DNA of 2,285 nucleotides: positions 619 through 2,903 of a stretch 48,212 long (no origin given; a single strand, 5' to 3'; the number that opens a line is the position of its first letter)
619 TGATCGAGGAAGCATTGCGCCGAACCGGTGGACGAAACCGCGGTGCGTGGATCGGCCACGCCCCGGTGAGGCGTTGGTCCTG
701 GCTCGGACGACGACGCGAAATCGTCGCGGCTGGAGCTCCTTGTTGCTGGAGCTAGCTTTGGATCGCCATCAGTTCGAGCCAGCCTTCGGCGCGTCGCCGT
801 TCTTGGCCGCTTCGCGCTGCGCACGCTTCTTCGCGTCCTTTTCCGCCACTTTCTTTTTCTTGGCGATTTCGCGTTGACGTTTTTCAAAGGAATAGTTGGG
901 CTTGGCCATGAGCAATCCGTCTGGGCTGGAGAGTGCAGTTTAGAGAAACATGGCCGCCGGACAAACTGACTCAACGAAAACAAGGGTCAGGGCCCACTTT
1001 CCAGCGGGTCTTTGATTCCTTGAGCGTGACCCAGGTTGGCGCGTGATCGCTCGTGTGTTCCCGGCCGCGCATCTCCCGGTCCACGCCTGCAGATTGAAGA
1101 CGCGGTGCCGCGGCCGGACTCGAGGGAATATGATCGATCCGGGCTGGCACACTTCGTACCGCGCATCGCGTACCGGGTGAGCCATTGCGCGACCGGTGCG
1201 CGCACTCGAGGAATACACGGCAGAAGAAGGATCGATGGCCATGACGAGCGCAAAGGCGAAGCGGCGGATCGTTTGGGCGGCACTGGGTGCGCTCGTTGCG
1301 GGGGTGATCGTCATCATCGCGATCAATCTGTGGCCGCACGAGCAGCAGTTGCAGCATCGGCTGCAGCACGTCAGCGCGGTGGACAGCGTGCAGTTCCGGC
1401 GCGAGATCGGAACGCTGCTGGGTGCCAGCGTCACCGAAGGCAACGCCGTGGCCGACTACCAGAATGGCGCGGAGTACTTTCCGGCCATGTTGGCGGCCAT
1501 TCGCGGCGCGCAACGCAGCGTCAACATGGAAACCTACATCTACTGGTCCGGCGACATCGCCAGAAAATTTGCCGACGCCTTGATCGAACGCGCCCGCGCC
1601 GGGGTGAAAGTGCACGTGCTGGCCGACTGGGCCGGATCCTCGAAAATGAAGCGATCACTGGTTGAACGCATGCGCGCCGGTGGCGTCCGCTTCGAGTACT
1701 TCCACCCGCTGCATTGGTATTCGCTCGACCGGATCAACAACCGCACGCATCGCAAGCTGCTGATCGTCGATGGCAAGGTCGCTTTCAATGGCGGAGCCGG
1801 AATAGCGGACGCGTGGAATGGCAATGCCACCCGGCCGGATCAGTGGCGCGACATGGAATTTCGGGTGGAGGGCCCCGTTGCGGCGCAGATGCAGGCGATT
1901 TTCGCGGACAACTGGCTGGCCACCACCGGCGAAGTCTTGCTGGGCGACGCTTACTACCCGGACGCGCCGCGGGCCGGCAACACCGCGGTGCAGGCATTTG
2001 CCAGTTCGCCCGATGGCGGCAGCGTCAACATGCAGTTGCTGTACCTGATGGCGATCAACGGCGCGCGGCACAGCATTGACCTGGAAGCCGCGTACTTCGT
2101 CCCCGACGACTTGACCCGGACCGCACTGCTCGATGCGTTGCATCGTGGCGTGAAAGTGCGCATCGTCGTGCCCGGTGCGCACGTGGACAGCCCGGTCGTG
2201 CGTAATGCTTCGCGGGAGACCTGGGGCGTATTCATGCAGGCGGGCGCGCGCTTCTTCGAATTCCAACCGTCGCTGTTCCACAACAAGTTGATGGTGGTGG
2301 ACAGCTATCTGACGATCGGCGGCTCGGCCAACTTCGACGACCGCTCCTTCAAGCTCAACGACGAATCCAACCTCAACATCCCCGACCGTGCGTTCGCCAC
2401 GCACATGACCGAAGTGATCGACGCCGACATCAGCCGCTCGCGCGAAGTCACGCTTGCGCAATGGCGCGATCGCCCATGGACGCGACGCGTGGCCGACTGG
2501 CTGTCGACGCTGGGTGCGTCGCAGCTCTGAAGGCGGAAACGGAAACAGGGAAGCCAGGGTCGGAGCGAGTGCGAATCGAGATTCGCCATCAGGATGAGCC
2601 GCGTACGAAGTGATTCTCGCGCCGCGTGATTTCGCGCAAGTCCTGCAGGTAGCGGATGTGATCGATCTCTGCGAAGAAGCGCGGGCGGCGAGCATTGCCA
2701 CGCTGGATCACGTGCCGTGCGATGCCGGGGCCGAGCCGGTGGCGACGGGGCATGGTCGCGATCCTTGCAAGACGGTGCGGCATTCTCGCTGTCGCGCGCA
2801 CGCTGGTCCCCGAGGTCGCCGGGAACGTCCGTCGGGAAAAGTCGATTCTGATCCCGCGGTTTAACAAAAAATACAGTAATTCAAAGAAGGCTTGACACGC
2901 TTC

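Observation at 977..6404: ~5-kb insert bracketed by diverged direct repeats of the xthA 3' end (fossil integrative island?)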

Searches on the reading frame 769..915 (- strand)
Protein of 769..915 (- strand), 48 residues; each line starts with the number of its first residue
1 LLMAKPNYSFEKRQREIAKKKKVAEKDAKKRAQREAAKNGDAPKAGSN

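Call 8: search_protein_families(library=pfam, proteins=[window:769-915:-], max_evalue=0.01)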
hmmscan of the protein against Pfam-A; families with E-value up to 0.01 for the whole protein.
window:769-915:- (48 aa): 0 families

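Call 27: find_related_loci(query=window:772-915:-, collection=metagenome_contigs, flank=10000)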
Query seq(48 aa) (48 aa) in metagenome_contigs; peptide patterns used: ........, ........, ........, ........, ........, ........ (x = any residue, [..] = any of these).
600 stretches matched a pattern (row limit reached: there are more); 299 encode a relative of the query (tblastn E <= 1e-3); the best 80 are kept; 80 distinct loci.
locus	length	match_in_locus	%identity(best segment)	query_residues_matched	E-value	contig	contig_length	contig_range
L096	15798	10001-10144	88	1-48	4e-22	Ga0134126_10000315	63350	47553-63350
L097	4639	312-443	89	1-44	4e-20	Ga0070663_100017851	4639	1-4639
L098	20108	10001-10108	89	3-38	2e-15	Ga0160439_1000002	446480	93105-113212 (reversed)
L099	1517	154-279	79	2-43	2e-15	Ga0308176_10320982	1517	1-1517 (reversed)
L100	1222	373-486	84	1-38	2e-15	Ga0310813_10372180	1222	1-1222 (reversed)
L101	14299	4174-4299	81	3-45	3e-15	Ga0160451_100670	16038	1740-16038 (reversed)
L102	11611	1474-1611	76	3-48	4e-15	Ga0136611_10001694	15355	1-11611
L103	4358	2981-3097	79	1-39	7e-15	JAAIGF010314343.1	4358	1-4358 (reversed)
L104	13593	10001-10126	80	3-46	2e-14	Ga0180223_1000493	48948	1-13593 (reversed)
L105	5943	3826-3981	65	1-48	3e-14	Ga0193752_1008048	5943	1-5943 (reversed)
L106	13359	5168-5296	72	1-43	3e-14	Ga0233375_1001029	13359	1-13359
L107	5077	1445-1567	71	3-43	8e-14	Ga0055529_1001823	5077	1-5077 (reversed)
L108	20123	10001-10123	71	3-43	8e-14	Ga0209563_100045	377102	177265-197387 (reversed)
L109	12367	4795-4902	83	3-38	8e-14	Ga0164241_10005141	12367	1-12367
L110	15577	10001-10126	77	1-43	6e-14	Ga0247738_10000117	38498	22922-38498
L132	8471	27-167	83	1-48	2e-11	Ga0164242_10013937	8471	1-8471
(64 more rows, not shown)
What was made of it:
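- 769..909 (-): Small basic ORF (46 aa, 'basic48'), conserved in many Xanthomonadales-like genomes. 299 relatives found in metagenomes (call 27).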

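Call 39: search_protein_families(library=ncbifam, proteins=[window:769-915:-], max_evalue=0.01)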
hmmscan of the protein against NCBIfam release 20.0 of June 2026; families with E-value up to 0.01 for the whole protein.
window:769-915:- (48 aa): 0 families

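Call 50: find_encoding_contigs(protein=window:772-909:-, flank=8000, max_places=10)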
Protein seq(46 aa) (46 aa): 24 contigs read that carry it; 10 places shown.
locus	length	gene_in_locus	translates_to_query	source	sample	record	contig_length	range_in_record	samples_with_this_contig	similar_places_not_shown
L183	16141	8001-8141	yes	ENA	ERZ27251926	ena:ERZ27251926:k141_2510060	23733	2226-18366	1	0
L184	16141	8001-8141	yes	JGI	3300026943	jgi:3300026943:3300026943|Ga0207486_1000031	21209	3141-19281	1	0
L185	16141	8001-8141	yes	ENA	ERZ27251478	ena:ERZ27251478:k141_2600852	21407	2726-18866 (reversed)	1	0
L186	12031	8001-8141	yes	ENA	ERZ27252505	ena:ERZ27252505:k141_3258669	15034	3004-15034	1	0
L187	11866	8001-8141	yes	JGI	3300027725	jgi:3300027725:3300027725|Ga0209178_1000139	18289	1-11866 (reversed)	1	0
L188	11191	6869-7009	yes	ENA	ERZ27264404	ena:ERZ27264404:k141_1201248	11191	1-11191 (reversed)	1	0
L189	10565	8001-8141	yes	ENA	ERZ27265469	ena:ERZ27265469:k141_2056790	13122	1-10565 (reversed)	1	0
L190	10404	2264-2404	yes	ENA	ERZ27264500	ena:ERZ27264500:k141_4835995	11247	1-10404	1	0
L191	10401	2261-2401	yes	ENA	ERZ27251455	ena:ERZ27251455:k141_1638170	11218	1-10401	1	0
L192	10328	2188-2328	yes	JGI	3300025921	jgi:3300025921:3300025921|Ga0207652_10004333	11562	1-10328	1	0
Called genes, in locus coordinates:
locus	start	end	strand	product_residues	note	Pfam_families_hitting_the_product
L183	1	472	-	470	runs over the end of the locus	PF23500:DUF7133, PF22807:TrAA12, PF07995:GSDH, PF22807:TrAA12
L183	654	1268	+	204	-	PF01872:RibD_C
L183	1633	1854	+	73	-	-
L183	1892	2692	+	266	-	PF03372:Exo_endo_phos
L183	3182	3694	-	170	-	-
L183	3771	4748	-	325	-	PF08443:RimK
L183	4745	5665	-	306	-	-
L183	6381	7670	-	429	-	PF13091:PLDc_2, PF00614:PLDc (faint), PF13091:PLDc_2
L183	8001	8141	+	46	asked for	-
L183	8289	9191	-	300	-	PF00989:PAS, PF13188:PAS_8, PF08448:PAS_4, PF12860:PAS_7 (weak), PF13426:PAS_9, PF08447:PAS_3, PF00990:GGDEF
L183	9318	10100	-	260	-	PF01904:DUF72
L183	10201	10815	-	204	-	PF13563:2_5_RNA_ligase2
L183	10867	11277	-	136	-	PF19661:DUF6164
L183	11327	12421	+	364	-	PF05359:DUF748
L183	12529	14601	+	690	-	PF16655:PhoD_N, PF09423:PhoD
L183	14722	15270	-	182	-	PF11454:DUF3016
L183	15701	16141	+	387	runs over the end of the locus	PF00515:TPR_1 (faint), PF13181:TPR_8 (faint), PF13431:TPR_17 (faint), PF07719:TPR_2 (weak), PF13432:TPR_16 (weak), PF14559:TPR_19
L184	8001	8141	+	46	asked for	-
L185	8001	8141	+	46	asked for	-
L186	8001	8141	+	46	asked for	-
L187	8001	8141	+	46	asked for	-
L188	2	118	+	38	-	?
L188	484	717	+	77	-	-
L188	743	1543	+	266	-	PF03372:Exo_endo_phos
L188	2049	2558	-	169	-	-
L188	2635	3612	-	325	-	PF08443:RimK (weak)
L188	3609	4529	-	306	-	-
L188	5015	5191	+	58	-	-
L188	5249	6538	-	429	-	PF13091:PLDc_2, PF00614:PLDc (faint), PF13091:PLDc_2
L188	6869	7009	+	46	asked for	-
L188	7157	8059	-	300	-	PF00989:PAS, PF13188:PAS_8, PF08448:PAS_4, PF12860:PAS_7 (weak), PF13426:PAS_9, PF08447:PAS_3, PF00990:GGDEF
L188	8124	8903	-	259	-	PF00326:Peptidase_S9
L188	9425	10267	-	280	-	-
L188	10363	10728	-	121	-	PF19661:DUF6164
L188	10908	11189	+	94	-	?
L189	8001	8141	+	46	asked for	-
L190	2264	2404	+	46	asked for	-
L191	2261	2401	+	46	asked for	-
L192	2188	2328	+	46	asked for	-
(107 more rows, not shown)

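Call 74: find_homologous_proteins(query=L183:9321-10100:-, max_evalue=1e-40)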
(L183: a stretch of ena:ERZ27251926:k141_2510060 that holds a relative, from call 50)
Query L183:9321-10100:- (260 aa): 7989 proteins with E <= 1e-40 among 8000 candidates; the best 120 are listed.
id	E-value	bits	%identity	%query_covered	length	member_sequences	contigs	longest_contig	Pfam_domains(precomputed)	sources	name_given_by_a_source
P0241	1.6e-166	570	97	100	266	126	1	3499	PF01904.25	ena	-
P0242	2.1e-156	537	91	99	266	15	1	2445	PF01904.25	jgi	-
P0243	8.5e-150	515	87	100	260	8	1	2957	PF01904.25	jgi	jgi:uncharacterized protein YecE (DUF72 family)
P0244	1.5e-147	508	87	99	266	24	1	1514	PF01904.25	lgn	-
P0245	7.6e-144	496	88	93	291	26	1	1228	PF01904.25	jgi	jgi:uncharacterized protein YecE (DUF72 family)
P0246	1.3e-142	492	87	95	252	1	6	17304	PF01904.25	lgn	-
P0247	2.4e-141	488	83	100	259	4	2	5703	PF01904.25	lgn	-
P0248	7.5e-140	483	86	91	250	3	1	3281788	PF01904.25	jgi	jgi:uncharacterized protein YecE (DUF72 family)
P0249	1.0e-139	482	88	92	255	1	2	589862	PF01904.25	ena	-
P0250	1.6e-138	478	85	93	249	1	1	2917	PF01904.25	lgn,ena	-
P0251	2.0e-138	478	87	92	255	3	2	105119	PF01904.25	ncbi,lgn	-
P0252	3.9e-138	477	88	92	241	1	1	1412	PF01904.25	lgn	-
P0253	3.1e-137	474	86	94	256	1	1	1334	PF01904.25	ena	-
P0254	1.1e-124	433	78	91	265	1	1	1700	PF01904.25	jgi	jgi:uncharacterized protein YecE (DUF72 family)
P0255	6.3e-123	427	87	82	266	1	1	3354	PF01904.25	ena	-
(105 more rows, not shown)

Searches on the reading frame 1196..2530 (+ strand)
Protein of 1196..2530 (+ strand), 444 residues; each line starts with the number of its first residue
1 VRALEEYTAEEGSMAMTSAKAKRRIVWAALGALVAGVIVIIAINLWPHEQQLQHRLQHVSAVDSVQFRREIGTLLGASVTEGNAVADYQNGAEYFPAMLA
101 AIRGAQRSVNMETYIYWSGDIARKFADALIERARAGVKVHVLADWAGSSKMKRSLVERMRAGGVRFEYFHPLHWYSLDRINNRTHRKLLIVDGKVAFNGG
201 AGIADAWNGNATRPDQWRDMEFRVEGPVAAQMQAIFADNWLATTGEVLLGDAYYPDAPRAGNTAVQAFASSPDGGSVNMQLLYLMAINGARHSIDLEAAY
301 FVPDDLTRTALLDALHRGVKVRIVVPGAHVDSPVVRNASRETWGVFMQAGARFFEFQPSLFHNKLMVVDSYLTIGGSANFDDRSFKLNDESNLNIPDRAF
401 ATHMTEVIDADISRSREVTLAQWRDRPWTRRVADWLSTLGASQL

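Call 8: search_protein_families(library=pfam, proteins=[window:1196-2530:+], max_evalue=0.01)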
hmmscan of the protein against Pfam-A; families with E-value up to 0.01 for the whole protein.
window:1196-2530:+ (444 aa): 2 families
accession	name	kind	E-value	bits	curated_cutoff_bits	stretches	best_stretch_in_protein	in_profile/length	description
PF13091.12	PLDc_2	-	7e-39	133.1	27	2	285-411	3-131/132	PLD-like domain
PF00614.28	PLDc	-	4.3e-10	39.6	21.9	2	182-201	3-22/28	Phospholipase D Active site motif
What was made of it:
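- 1241..2530 (+): Cardiolipin-synthase-like PLD gene (429 aa). A native backbone gene, not island cargo. PLDc_2 and PLDc (call 8).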

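Call 38: search_protein_families(library=padloc, proteins=[window:1196-2530:+], max_evalue=0.01)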
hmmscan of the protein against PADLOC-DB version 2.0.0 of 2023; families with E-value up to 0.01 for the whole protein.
window:1196-2530:+ (444 aa): 14 families
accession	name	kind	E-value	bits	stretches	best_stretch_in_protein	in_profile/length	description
PDLC02614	DrmC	-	6.9e-14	49.9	2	287-409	30-148/153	DrmC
PDLC02597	DrmC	-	3.9e-09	34.7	1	286-406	104-230/242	DrmC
PDLC02612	DrmC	-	1.6e-07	29.1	1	280-406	94-219/235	DrmC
PDLC02588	DrmC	-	7.6e-07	27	1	302-409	128-241/256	DrmC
PDLC02589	DrmC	-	2.2e-05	21.7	0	348-415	191-257/264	DrmC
PDLC03922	MkoB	-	3e-05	21.5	1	59-399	269-565/610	-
PDLC02605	DrmC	-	5.5e-05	20.9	1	298-414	137-262/270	DrmC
PDLC02606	DrmC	-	8.6e-05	20.4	0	307-396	63-158/182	DrmC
PDLC02604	DrmC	-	0.00033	19.2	0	361-393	32-64/92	DrmC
PDLC02585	DrmC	-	0.00038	18.1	0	310-405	137-238/253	DrmC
PDLC02595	DrmC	-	0.0029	15.4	0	308-389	150-237/269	DrmC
PDLC02607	DrmC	-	0.0043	14.4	0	310-388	142-230/265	DrmC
PDLC02609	DrmC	-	0.0045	15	0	287-404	105-225/241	DrmC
PDLC02587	DrmC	-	0.0053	13.8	0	358-413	202-257/267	DrmC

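Call 39: search_protein_families(library=ncbifam, proteins=[window:1196-2530:+], max_evalue=0.01)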
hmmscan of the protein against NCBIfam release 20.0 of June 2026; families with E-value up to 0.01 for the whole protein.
window:1196-2530:+ (444 aa): 8 families
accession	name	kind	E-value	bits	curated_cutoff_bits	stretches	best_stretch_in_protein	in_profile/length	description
TIGR04265.1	bac_cardiolipin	equivalog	2.3e-78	264.3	290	1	71-439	107-478/483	cardiolipin synthase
NF009107.0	PRK12452.1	equivalog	2e-60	205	787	1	64-437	121-502/509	cardiolipin synthase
NF008427.0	PRK11263.1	equivalog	9.5e-55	186.3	281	1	79-432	5-361/409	cardiolipin synthase ClsB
NF038319.1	DISARM_DrmC_I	equivalog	1.1e-12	48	133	2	287-409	103-232/236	DISARM system phospholipase D-like protein DrmC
NF010492.0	PRK13912.1-3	equivalog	7.3e-07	28.9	297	0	287-393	43-153/178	nuclease NucT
NF010491.0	PRK13912.1-2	equivalog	1.4e-06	28.2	225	0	94-203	37-142/180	nuclease NucT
NF010490.0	PRK13912.1-1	equivalog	0.00029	20.9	211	0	122-201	55-122/159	nuclease NucT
NF006946.0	PRK09428.1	equivalog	0.00029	19.9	314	0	360-400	355-395/451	CDP-diacylglycerol--serine O-phosphatidyltransferase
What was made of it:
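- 1241..2530 (+): TIGR04265 cardiolipin synthase, 264 bits, just under the 290 cut-off (call 39).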

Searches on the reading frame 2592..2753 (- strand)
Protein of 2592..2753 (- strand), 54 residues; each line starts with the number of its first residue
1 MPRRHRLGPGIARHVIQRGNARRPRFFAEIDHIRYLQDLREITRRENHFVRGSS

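Call 60: search_protein_families(library=pfam, proteins=[window:2592-2753:-], max_evalue=10)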
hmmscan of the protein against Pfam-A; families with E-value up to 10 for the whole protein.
seq(54 aa): 0 families
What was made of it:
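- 2619..2753 (-): Stump of about 45 aa from an IS200-like/RAYT-type Y1 transposase N-terminus. The fragment itself has no Pfam hit (call 60).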

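Call 61: search_dna_similar(query=window:2592-2753:-, collection=plasmids, mode=protein, max_rows=8, max_evalue=0.001)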
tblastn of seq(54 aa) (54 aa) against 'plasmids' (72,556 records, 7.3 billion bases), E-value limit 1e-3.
Records with a match: 1; places in all: 1; records where one place covers at least 80% of the query: 1.
Best place of each record, by identity: <60% 1.
By first word of the organism name: Pseudoalteromonas 1.
By predicted mobility (MOB-suite, as given by PLSDB): non-mobilizable 1.
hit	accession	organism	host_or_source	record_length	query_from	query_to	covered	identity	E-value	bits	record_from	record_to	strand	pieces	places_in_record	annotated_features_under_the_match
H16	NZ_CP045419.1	Pseudoalteromonas sp. THAF3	pure culture,Surface of a polyethylene ...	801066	1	45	83%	47.8%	6e-4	42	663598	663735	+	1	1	none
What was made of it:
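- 2619..2753 (-): tblastn E 6e-4, 47.8% identity to a Pseudoalteromonas ORF (call 61).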

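Call 62: get_annotated_region(hit=H16, flank=1200)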
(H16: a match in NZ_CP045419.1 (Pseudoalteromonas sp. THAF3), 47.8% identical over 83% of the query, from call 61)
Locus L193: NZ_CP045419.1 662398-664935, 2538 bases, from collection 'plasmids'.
description: Pseudoalteromonas sp. THAF3 plasmid pTHAF3_a, complete sequence
organism: Pseudoalteromonas sp. THAF3 (NCBI taxid 2587843)
taxonomy: Bacteria; Pseudomonadota; Gammaproteobacteria; Alteromonadales; Pseudoalteromonadaceae; Pseudoalteromonas; Pseudoalteromonas sp. THAF3
host: -; source: pure culture,Surface of a polyethylene microplastic particle present in tank 6 of a marine aquarium ...; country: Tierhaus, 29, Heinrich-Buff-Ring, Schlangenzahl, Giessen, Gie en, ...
typing (MOB-suite, as given by PLSDB): non-mobilizable
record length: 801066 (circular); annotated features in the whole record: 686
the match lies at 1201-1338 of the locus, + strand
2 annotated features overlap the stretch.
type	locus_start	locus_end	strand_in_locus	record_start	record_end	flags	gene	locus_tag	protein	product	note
CDS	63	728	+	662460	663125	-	-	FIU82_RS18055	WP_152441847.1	hypothetical protein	-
CDS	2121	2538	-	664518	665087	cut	-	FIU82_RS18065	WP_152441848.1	NAD(P)H-dependent oxidoreductase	-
